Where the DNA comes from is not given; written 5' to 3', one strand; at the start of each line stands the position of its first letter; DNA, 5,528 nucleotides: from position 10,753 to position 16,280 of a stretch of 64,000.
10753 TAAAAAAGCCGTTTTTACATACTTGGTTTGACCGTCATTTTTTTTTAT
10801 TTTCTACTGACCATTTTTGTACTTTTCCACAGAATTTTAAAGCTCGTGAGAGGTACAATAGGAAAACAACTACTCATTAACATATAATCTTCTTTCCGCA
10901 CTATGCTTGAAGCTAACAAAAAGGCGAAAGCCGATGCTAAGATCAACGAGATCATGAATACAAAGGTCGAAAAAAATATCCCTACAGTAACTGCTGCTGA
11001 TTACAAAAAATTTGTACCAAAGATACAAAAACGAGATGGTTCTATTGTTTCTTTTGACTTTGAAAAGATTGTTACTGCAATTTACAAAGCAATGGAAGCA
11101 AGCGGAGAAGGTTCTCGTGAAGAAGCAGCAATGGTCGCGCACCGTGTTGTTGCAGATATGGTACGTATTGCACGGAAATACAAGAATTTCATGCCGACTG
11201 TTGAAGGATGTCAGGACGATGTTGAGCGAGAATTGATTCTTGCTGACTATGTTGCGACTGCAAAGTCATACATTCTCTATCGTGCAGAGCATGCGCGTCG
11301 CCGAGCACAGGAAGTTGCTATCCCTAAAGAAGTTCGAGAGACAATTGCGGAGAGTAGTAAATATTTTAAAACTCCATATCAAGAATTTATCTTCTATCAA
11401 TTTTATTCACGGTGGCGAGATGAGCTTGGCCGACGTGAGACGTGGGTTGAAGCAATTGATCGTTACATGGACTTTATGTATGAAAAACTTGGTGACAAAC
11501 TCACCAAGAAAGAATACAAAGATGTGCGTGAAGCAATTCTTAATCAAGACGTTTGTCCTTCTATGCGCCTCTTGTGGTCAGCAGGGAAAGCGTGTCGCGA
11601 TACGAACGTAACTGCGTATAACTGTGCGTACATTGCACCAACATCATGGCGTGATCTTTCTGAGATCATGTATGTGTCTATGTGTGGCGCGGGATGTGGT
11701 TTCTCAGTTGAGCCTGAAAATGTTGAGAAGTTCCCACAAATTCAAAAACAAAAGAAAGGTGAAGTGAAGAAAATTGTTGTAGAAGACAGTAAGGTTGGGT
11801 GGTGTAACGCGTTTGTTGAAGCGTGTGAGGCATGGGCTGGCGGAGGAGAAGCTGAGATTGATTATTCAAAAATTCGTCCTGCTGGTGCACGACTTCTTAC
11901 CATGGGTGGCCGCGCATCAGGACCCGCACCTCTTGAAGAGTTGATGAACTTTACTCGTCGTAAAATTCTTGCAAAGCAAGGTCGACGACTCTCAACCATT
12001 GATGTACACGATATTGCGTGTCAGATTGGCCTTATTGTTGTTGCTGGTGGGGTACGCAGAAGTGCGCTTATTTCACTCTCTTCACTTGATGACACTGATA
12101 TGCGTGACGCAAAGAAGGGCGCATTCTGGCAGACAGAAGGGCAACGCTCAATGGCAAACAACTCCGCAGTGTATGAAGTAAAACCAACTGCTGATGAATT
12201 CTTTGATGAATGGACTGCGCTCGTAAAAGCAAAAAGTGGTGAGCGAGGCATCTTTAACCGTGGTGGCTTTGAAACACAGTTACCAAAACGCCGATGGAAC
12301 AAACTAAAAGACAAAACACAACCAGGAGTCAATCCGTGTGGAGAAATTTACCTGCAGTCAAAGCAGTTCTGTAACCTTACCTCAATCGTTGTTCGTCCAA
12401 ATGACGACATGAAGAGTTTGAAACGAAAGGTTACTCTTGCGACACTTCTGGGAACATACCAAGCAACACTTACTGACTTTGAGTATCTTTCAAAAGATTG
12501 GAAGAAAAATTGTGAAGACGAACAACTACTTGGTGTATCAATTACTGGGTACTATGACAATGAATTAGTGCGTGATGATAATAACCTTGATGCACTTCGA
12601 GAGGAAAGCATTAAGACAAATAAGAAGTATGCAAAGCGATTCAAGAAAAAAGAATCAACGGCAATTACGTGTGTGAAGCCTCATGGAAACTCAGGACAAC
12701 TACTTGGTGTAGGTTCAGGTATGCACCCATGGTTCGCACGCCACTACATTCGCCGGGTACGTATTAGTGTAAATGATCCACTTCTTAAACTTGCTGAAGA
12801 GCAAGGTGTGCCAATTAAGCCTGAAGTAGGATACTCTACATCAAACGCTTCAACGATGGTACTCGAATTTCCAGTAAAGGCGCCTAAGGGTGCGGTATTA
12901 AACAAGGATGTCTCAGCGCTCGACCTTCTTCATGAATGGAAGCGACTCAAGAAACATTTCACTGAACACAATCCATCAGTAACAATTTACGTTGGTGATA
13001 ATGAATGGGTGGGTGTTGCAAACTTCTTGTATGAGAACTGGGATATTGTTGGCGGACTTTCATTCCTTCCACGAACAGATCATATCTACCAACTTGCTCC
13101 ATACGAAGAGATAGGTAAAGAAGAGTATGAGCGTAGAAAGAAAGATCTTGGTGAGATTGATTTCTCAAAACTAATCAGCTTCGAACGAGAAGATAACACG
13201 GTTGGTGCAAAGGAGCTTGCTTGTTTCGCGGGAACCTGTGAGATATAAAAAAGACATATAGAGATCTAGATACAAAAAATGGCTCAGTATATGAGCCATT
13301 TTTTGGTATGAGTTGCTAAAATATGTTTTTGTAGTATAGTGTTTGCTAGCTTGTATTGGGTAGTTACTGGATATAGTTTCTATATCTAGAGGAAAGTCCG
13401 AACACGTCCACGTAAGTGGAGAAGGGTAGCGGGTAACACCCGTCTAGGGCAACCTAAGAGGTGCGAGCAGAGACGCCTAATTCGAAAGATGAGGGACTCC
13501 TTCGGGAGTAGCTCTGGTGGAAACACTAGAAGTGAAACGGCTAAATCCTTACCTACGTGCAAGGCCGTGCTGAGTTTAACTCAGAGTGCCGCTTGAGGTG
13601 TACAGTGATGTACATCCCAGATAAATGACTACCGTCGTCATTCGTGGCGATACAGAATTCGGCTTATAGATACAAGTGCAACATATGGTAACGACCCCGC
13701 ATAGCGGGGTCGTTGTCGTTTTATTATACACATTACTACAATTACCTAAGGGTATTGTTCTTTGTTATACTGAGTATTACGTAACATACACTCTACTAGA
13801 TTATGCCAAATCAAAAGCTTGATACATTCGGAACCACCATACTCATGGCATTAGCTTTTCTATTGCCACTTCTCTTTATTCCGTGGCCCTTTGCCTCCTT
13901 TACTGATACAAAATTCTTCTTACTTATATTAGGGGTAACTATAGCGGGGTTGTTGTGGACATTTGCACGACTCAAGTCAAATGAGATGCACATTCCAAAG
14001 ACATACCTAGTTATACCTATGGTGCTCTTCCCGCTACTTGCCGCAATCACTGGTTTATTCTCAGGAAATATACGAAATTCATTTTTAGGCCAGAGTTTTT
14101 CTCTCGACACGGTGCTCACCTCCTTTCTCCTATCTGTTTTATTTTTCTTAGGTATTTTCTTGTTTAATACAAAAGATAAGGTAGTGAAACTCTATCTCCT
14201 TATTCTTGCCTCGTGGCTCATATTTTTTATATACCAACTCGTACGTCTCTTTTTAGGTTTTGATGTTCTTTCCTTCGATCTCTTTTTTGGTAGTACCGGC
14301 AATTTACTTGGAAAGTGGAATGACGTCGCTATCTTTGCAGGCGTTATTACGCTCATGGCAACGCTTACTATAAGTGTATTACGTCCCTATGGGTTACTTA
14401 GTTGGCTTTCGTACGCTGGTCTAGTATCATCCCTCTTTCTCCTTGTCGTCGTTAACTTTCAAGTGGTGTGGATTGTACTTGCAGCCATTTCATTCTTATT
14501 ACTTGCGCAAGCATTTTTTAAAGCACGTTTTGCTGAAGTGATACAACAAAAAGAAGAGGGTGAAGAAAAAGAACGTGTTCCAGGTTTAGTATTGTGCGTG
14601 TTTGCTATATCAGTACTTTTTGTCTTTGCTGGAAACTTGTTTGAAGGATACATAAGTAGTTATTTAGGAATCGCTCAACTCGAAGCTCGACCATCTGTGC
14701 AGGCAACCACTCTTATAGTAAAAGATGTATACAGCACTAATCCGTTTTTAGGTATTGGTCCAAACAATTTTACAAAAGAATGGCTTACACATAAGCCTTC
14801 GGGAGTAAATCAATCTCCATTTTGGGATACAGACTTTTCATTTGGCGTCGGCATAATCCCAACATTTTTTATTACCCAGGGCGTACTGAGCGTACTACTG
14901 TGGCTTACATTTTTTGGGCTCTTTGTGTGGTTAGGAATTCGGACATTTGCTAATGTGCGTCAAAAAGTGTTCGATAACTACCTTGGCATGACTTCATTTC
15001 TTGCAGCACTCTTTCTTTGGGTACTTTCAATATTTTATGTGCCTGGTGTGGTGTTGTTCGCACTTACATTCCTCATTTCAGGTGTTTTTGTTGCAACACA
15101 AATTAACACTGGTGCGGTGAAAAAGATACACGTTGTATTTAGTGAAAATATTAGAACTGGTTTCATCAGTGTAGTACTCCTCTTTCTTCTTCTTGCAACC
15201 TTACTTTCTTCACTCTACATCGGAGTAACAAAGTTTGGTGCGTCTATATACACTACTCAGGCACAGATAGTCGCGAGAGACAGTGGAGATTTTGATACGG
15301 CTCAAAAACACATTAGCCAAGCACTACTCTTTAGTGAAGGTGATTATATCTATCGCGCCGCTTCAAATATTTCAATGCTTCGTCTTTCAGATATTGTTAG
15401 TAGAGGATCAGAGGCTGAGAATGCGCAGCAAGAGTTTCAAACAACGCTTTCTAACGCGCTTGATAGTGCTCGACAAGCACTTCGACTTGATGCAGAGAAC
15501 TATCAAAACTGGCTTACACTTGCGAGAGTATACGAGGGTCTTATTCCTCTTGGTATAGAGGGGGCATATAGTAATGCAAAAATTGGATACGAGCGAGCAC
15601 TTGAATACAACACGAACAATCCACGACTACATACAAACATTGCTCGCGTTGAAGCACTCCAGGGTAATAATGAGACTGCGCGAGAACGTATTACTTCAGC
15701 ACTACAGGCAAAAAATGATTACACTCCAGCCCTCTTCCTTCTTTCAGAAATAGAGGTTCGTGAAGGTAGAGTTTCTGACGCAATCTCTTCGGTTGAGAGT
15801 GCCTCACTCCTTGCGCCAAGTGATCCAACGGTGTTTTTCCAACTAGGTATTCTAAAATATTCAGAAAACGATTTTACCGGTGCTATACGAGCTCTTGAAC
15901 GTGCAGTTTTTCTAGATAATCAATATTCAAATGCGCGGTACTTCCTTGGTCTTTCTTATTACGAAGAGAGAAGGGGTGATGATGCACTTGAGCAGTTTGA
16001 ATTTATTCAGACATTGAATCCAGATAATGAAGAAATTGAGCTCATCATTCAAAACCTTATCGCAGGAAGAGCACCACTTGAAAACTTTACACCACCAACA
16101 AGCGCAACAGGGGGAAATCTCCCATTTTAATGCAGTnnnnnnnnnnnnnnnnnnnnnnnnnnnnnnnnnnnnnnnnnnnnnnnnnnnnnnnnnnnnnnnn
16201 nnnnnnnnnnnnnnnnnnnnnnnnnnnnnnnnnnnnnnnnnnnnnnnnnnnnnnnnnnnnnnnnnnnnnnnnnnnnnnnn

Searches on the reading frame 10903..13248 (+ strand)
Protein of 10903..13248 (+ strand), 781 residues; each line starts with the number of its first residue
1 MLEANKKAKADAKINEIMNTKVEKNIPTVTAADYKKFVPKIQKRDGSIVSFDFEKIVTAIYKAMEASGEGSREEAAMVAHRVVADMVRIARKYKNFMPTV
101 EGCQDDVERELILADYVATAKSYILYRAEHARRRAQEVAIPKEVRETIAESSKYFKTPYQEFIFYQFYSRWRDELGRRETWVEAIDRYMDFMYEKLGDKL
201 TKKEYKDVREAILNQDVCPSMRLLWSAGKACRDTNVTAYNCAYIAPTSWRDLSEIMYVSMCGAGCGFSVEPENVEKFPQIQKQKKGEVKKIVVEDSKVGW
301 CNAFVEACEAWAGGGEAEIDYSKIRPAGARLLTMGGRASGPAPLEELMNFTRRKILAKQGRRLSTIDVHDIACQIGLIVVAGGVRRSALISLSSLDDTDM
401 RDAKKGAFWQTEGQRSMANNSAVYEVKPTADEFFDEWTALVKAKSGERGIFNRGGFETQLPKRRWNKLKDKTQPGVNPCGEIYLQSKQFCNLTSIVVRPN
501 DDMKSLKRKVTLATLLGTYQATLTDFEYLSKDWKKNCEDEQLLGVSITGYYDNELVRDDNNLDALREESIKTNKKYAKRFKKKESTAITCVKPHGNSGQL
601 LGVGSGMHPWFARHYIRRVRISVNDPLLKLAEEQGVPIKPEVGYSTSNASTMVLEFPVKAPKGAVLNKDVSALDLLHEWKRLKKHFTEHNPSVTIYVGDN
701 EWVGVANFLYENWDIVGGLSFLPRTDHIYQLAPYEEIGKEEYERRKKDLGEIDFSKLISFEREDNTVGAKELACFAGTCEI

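Call 42: search_protein_families(library=pfam, proteins=[window:10903-13248:+], max_evalue=0.01)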
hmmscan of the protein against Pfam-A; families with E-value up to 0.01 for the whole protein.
window:10903-13248:+ (781 aa): 4 families
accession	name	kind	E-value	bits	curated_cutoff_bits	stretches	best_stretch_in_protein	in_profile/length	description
PF03477.21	ATP-cone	-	2.9e-18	66.6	25.8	1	40-131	2-87/88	ATP cone domain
PF02867.20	Ribonuc_red_lgC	-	5.5e-06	25.7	23.9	0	471-514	204-257/523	Ribonucleotide reductase, barrel domain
PF17975.6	RNR_Alpha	-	6.3e-06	27.1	26.4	1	149-204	10-64/101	Ribonucleotide reductase alpha domain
PF21995.1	RNR-II_ins_dom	-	1.9e-05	25.3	27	1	318-348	70-100/107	B12-dependent ribonucleotide reductase, insertion domain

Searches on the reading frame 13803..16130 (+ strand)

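Call 42: search_protein_families(library=pfam, proteins=[window:13803-16130:+], max_evalue=0.01)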
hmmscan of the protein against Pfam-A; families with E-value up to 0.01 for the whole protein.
window:13803-16130:+ (775 aa): 11 families
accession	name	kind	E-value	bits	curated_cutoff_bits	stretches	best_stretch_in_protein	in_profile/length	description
PF14559.12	TPR_19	-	1.4e-14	54.6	25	2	620-676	4-60/68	Tetratricopeptide repeat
PF07719.23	TPR_2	-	1.5e-10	40.8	27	0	677-706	3-32/34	Tetratricopeptide repeat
PF13414.12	TPR_11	-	3e-10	40.1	26.8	1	686-721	5-40/42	TPR repeat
PF13432.12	TPR_16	-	2.3e-09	38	32.7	1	680-740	2-62/65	Tetratricopeptide repeat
PF23914.1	TPR_CcmH_CycH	-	3.4e-09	37.2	42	2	549-669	35-149/158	Cytochrome c-type biogenesis protein H TPR domain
PF13428.12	TPR_14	-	1.3e-08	35.1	23.5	0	643-683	3-43/44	Tetratricopeptide repeat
PF00515.34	TPR_1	-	3e-07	30.4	27.8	0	710-742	2-34/34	Tetratricopeptide repeat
PF13431.12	TPR_17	-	3.3e-06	27.4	24.4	1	596-628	2-34/34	Tetratricopeptide repeat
PF13371.12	TPR_9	-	0.00012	22.5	35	1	650-702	4-56/73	Tetratricopeptide repeat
PF13424.12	TPR_12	-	0.00068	20.2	30.1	0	609-637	5-33/77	Tetratricopeptide repeat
PF12895.13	ANAPC3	-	0.0015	19.2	27.2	0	681-732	29-79/82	Anaphase-promoting complex, cyclosome, subunit 3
